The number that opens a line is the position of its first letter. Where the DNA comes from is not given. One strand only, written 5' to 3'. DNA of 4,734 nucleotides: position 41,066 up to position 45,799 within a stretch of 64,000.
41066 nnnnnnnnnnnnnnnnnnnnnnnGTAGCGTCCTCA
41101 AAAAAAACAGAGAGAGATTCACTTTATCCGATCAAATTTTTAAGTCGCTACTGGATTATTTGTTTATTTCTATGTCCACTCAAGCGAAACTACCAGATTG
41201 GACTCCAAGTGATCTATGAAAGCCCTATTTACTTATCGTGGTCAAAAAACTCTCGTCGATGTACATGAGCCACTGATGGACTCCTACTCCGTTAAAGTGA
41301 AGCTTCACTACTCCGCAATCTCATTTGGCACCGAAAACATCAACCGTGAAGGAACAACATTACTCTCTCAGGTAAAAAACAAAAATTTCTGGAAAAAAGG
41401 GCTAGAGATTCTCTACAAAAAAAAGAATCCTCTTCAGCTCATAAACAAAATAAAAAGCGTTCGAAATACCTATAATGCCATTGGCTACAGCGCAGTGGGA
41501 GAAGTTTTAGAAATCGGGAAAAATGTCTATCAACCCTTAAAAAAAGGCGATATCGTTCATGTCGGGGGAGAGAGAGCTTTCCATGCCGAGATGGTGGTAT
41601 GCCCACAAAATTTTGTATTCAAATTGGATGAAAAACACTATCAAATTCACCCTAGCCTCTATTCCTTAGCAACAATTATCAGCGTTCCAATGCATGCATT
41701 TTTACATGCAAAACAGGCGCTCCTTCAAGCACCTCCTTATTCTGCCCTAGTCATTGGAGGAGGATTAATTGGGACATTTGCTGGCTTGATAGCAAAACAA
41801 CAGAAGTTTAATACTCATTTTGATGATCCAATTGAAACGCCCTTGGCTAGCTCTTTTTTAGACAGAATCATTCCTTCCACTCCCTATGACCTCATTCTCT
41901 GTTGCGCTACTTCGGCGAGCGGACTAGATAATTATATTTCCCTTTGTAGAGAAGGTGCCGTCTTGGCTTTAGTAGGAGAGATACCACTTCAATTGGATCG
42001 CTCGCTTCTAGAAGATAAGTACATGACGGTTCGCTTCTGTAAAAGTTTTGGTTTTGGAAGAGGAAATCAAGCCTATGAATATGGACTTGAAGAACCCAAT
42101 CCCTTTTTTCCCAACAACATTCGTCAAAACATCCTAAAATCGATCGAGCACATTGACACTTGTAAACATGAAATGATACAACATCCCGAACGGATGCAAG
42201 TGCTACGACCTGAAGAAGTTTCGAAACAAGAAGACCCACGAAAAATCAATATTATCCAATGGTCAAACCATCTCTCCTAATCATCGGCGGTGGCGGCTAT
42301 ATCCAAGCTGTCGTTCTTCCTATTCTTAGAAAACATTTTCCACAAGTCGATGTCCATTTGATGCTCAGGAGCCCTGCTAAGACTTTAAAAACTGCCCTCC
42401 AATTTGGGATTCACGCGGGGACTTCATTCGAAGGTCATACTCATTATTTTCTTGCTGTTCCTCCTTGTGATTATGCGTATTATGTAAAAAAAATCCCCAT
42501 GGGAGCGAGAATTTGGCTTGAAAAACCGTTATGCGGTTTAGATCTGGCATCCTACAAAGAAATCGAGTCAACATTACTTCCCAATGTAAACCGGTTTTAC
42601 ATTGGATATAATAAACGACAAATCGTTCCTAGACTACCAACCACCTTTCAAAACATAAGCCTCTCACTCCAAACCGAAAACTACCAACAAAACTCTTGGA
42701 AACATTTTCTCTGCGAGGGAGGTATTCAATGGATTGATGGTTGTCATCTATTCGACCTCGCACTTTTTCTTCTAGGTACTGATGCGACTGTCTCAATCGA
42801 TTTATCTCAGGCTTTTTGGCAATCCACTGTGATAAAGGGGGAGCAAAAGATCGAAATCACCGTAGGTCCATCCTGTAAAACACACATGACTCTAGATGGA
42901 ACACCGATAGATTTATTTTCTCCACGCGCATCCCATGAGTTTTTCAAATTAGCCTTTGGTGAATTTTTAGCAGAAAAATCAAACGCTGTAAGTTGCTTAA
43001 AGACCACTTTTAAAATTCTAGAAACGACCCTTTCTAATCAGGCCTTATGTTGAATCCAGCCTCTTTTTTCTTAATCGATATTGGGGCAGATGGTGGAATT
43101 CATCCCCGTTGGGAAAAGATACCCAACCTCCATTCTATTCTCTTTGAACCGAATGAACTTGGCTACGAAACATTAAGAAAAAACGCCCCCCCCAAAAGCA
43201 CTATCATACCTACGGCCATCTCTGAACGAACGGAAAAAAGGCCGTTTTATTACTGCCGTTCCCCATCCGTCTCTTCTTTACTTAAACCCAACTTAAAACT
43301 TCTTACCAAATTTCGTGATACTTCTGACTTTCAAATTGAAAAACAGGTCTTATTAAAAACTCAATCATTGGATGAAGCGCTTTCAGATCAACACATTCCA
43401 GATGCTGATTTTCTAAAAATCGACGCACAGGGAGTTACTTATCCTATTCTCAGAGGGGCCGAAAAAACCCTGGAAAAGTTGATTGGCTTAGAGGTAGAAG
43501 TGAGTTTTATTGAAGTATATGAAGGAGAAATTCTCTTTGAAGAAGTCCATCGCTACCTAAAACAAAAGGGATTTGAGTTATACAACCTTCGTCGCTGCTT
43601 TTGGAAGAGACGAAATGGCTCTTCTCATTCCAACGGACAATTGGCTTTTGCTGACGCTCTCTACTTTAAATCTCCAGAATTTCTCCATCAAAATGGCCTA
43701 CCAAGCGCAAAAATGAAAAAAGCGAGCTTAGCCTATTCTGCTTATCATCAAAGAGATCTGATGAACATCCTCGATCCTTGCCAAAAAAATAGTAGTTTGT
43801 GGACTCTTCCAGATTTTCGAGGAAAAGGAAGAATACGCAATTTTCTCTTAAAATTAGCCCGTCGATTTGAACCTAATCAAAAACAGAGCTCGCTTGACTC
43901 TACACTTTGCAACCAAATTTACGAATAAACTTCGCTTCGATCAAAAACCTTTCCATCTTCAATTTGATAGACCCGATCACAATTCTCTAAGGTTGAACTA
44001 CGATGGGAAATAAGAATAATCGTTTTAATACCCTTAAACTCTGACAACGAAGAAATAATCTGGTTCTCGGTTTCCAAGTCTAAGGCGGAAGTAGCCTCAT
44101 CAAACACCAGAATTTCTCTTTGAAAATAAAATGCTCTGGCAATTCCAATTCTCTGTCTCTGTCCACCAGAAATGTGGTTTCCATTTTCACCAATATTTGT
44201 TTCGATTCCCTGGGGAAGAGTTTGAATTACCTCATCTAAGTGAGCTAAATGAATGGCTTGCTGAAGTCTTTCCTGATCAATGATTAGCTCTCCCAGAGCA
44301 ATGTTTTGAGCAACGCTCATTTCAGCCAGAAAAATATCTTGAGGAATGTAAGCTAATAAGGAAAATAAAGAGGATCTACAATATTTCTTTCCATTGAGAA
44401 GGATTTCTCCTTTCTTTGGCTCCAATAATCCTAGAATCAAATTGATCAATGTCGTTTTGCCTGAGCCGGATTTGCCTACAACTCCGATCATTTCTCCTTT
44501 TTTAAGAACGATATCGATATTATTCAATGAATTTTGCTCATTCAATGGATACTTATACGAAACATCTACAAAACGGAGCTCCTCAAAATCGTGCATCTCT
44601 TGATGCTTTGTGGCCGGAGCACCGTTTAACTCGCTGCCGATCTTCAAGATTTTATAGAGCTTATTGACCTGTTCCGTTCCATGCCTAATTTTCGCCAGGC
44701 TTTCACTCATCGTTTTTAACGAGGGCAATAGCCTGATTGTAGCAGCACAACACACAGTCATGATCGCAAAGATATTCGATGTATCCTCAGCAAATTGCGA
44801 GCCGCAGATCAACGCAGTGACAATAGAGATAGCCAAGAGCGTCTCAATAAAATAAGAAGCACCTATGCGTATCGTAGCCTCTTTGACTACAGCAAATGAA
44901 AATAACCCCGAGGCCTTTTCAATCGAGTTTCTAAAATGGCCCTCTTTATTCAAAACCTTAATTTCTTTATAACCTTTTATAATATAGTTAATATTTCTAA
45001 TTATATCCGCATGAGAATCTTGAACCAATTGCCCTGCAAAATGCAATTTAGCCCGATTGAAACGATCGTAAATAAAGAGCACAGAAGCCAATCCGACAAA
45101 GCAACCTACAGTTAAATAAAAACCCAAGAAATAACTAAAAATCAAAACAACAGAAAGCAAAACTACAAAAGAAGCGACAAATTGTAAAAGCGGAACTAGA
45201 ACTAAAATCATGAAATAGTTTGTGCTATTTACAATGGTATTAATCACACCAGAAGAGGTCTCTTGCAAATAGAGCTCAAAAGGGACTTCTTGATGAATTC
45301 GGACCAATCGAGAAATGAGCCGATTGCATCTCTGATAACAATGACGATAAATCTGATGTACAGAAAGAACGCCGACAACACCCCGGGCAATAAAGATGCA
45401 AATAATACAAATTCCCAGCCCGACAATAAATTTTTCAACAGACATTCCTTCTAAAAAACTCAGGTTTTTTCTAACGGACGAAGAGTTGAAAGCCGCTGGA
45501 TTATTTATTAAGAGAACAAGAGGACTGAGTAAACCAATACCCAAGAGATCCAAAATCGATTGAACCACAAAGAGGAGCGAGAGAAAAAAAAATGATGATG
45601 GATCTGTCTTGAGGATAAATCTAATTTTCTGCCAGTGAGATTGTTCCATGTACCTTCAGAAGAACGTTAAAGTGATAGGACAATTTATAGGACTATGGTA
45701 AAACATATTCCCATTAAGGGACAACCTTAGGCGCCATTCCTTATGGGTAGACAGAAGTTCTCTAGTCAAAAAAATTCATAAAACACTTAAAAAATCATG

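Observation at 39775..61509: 21.7-kb, roughly 21-gene surface-glycan locus between topA-SWIB and uvrB in a Chlamydiota-type genome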

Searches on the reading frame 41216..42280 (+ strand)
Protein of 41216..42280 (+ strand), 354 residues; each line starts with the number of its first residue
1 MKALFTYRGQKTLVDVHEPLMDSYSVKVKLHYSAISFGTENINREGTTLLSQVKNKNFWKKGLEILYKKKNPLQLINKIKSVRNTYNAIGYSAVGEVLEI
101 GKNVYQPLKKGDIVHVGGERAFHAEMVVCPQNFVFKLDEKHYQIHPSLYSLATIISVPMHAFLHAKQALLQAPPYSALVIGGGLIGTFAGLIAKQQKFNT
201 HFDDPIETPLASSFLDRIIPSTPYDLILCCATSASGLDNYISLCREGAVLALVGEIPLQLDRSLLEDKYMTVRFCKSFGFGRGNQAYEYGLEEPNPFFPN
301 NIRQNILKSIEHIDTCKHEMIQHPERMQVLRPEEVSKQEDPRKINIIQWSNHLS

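Call 3: search_protein_families(library=pfam, proteins=[window:41216-42280:+], max_evalue=0.001)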
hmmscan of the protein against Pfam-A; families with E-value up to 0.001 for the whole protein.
window:41216-42280:+ (354 aa): 0 families

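Call 5: search_protein_families(library=pfam, proteins=[window:41216-42280:+], max_evalue=1)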
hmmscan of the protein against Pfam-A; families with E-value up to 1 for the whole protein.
window:41216-42280:+ (354 aa): 2 families
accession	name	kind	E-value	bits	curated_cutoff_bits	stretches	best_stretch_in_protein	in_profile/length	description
PF08240.17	ADH_N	-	0.14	12.9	23.5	1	88-137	35-102/104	Alcohol dehydrogenase GroES-like domain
PF01052.25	FliMN_C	-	0.17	12.3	23.8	1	93-140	28-71/73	Type III flagellar switch regulator (C-ring) FliN C-term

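Call 6: search_protein_families(library=ncbifam, proteins=[window:41216-42280:+], max_evalue=0.001)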
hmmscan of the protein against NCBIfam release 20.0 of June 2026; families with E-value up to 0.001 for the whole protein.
window:41216-42280:+ (354 aa): 1 family
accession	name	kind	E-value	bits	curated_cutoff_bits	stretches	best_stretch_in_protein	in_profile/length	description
TIGR01202.1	bchC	equivalog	8e-05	21.9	291.25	0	90-195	63-166/308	chlorophyll synthesis pathway protein BchC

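Call 89: search_solved_structures(query=window:41216-42280:+, max_evalue=10)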
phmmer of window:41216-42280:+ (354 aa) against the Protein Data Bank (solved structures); distinct sequences matched with E-value up to 10: 2.
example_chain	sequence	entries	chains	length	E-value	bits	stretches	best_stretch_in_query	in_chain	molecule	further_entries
5fq6_B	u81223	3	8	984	0.67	12.4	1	25-88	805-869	SUSC/RAGA FAMILY TONB-LINKED OUTER MEMBRANE PROTEIN | BT_2264 | OUTER MEMBRANE PROTEIN OMP121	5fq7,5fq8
6dn4_A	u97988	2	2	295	0.71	12.3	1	151-178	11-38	Beta-lactamase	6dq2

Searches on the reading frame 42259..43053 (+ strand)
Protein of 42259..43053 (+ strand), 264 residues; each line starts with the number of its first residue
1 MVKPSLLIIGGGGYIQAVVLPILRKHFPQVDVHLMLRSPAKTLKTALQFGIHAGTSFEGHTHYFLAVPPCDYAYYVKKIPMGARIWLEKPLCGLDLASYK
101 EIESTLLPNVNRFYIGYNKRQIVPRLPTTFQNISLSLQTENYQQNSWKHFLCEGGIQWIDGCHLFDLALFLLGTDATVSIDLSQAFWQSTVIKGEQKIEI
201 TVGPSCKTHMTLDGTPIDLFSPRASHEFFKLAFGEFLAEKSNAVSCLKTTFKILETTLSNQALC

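Call 3: search_protein_families(library=pfam, proteins=[window:42259-43053:+], max_evalue=0.001)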
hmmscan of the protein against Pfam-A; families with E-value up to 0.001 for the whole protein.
window:42259-43053:+ (264 aa): 0 families

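Call 5: search_protein_families(library=pfam, proteins=[window:42259-43053:+], max_evalue=1)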
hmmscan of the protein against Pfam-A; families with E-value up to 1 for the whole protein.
window:42259-43053:+ (264 aa): 2 families
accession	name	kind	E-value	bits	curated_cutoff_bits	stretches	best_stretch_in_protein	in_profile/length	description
PF22725.1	GFO_IDH_MocA_C3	-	0.013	16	27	1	144-188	32-78/124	GFO/IDH/MocA C-terminal domain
PF02894.22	GFO_IDH_MocA_C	-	0.013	15.7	22.9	1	144-187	30-71/218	Oxidoreductase family, C-terminal alpha/beta domain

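Call 6: search_protein_families(library=ncbifam, proteins=[window:42259-43053:+], max_evalue=0.001)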
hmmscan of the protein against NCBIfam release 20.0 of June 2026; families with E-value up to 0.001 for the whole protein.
window:42259-43053:+ (264 aa): 0 families

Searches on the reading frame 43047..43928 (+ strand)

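Call 3: search_protein_families(library=pfam, proteins=[window:43047-43928:+], max_evalue=0.001)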
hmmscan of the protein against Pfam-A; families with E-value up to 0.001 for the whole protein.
window:43047-43928:+ (293 aa): 1 family
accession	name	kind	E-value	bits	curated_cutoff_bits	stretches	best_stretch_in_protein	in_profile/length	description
PF05050.19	Methyltransf_21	-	8e-14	52.6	22.7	1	31-178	27-173/173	Methyltransferase FkbM domain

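Call 6: search_protein_families(library=ncbifam, proteins=[window:43047-43928:+], max_evalue=0.001)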
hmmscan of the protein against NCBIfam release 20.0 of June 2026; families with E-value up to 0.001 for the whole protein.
window:43047-43928:+ (293 aa): 1 family
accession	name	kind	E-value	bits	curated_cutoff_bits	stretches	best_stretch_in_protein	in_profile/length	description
TIGR01444.1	fkbM_fam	subfamily_domain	1.9e-13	51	37.7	1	9-150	2-140/143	FkbM family methyltransferase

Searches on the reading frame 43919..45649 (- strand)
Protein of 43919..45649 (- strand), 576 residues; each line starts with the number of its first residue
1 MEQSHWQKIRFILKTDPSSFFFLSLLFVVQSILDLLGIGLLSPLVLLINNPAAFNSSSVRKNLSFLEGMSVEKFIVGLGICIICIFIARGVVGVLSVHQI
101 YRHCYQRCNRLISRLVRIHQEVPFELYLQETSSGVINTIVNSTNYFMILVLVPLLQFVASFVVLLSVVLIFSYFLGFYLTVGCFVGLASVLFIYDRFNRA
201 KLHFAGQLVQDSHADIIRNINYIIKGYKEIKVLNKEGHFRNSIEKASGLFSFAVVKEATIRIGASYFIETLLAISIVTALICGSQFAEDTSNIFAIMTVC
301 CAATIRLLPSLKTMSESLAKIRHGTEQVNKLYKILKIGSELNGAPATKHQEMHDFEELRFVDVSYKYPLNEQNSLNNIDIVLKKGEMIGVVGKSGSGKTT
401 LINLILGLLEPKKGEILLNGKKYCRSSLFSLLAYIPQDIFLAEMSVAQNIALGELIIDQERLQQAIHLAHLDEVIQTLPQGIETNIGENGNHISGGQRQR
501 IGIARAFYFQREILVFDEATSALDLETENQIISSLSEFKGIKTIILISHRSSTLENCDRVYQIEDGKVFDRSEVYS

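Call 3: search_protein_families(library=pfam, proteins=[window:43919-45649:-], max_evalue=0.001)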
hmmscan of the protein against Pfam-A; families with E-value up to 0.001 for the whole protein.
window:43919-45649:- (576 aa): 5 families
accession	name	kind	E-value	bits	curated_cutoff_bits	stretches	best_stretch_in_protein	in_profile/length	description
PF00005.33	ABC_tran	-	5.8e-28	98.6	25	1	375-521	1-137/137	ABC transporter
PF00664.28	ABC_membrane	-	3.3e-08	34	28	1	63-289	26-252/274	ABC transporter transmembrane region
PF02463.25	SMC_N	-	1.9e-06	27.9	40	1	386-564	25-212/220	RecF/RecN/SMC N terminal domain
PF09818.15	ABC_ATPase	-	0.00011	21.8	23.2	0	465-545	131-212/283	P-loop domain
PF03193.22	RsgA_GTPase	-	0.00047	20.5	30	1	370-416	92-137/174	RsgA GTPase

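Call 6: search_protein_families(library=ncbifam, proteins=[window:43919-45649:-], max_evalue=0.001)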
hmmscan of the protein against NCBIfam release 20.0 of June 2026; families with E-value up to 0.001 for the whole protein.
window:43919-45649:- (576 aa): 187 families (the best 25 are shown)
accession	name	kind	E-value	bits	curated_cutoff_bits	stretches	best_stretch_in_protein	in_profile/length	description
NF050066.1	LPSTprtrPglK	equivalog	9e-84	281.9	1000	1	7-566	3-558/558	BC-type lipopolysaccharide transporter PglK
TIGR02203.1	MsbA_lipidA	equivalog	9.4e-76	255.5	602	1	70-571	49-549/572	lipid A export permease/ATP-binding protein MsbA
NF045513.1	HepA_fam_ABC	equivalog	2.4e-65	221.1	725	1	3-571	16-589/610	heterocyst formation ABC transporter subunit HepA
TIGR03375.1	type_I_sec_LssB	subfamily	3.5e-65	220.6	693.1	1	162-569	276-680/696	type I secretion system permease/ATPase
NF008381.0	PRK11176.1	equivalog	4e-63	213.7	867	1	69-572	58-560/582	lipid A ABC transporter ATP-binding protein/permease MsbA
TIGR02857.1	CydD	equivalog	8.5e-63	213.1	435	1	221-562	187-528/529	thiol reductant ABC exporter subunit CydD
TIGR02204.1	MsbA_rel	hypoth_equivalog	1e-59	202.8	780.4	1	209-571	189-555/576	ABC transporter, permease/ATP-binding protein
TIGR03796.1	NHLM_micro_ABC1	equivalog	1.1e-58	199.1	853.3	1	78-571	196-692/710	NHLP family bacteriocin export ABC transporter peptidase/permease/ATPase subunit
NF008364.0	PRK11160.1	equivalog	1.9e-58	198.5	630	1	149-571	133-555/575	heme ABC transporter ATP-binding protein/permease CydC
TIGR02868.1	CydC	equivalog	2.6e-56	191.4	329.05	1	146-550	126-529/530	thiol reductant ABC exporter subunit CydC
NF010178.0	PRK13657.1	equivalog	3e-56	191.1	733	1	106-571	87-550/588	glucan ABC transporter ATP-binding protein/ permease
TIGR01846.1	type_I_sec_HlyB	subfamily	7.7e-53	179.8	725.55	1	328-571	428-672/694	type I secretion system permease/ATPase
TIGR01842.1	type_I_sec_PrtD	subfamily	5e-52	177.2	510.15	1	161-568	129-531/544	type I secretion system permease/ATPase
TIGR03797.1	NHLM_micro_ABC2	equivalog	1.2e-51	176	709.4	1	145-570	245-664/686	NHLP bacteriocin export ABC transporter permease/ATPase subunit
NF008055.0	PRK10789.1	equivalog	1.3e-49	169.2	845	1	73-572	58-552/590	SmdA family multidrug ABC transporter permease/ATP-binding protein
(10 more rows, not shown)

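Call 10: find_encoding_contigs(protein=window:43919-45649:-, flank=10000, max_places=6)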
Protein window:43919-45649:- (576 aa): no gene with exactly this product is on record in the collection.

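Call 31: search_solved_structures(query=window:43919-45649:-, max_evalue=1e-40)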
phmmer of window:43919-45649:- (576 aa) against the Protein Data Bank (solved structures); distinct sequences matched with E-value up to 1e-40: 125 (the best 60 are shown).
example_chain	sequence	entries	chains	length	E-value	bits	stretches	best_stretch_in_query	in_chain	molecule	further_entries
7niu_A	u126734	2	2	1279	9.7e-75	255.6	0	357-570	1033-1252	Isoform 2 of Phosphatidylcholine translocator ABCB4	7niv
8zpx_B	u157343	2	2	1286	1.2e-74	255.3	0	353-571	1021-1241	ABC transporter B family member 1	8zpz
9juj_A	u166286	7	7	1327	1.3e-74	255.1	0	353-571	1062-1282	ABC transporter B family member 1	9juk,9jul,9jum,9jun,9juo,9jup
6s7p_A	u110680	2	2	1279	6.1e-74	252.9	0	357-570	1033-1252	Phosphatidylcholine translocator ABCB4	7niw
8zq4_B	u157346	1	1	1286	8.1e-74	252.5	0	353-571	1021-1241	ABC transporter B family member 1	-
8sa0_A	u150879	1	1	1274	1.5e-73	251.7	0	359-570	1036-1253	ATP-dependent translocase ABCB1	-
6qex_A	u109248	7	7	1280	1.5e-73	251.7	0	359-570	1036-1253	Multidrug resistance protein 1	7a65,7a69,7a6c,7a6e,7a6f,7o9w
8gmg_A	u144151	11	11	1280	1.5e-73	251.6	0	359-570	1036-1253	ATP-dependent translocase ABCB1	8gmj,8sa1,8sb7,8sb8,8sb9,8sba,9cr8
8y6h_A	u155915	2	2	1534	2.9e-73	250.7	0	359-570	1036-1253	ATP-dependent translocase ABCB1,mNeonGreen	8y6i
7zk4_A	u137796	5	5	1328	4.6e-73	250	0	320-570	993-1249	ATP-dependent translocase ABCB1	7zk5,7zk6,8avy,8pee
7zk9_A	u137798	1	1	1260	7.8e-73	249.3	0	224-570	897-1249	ATP-dependent translocase ABCB1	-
7zk8_A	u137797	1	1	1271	8e-73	249.2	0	224-570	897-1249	ATP-dependent translocase ABCB1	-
7zka_A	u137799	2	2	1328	9.1e-73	249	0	312-570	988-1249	ATP-dependent translocase ABCB1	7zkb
6c0v_A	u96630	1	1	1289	9.9e-73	248.9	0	359-570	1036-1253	Multidrug resistance protein 1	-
6ujt_A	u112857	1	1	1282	2e-72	247.9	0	320-570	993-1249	ATP-dependent translocase ABCB1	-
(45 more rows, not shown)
